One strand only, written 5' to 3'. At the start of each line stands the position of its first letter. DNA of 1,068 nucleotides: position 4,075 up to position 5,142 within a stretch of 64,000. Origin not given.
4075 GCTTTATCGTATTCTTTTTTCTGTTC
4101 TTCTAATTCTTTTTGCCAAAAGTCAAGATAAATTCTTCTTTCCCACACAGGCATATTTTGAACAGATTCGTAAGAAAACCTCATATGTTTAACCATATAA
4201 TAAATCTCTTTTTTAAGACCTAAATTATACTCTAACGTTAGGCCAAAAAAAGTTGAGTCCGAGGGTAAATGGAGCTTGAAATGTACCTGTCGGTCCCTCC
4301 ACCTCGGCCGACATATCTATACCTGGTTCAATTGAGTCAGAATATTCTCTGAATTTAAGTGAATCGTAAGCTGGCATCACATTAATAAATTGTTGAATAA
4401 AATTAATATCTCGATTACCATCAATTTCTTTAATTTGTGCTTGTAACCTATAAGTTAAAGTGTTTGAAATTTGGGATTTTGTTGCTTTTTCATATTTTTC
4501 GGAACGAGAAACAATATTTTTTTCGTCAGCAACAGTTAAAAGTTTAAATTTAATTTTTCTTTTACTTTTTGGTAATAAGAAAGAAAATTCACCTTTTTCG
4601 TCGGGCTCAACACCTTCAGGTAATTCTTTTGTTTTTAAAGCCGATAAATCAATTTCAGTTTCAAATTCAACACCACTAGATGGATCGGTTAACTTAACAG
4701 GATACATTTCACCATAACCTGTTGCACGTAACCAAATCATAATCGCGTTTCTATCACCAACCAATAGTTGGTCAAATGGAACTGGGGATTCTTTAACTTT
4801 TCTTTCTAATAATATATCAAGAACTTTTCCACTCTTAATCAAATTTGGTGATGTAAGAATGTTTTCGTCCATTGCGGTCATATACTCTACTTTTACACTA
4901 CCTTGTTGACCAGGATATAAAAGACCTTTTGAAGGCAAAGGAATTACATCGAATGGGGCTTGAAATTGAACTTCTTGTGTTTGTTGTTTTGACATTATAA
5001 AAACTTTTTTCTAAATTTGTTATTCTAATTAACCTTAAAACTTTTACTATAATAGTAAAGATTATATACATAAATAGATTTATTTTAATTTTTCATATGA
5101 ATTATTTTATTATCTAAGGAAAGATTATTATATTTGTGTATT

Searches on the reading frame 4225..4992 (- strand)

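Call 64: search_protein_families(library=pfam, proteins=[window:4225-4992:-], max_evalue=0.001)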
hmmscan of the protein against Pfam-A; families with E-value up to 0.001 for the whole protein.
window:4225-4992:- (255 aa): 1 family
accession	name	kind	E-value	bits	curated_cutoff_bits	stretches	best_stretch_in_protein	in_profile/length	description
PF12322.14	T4_baseplate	-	3e-09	37.3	24.5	1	56-130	43-115/219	T4 bacteriophage base plate protein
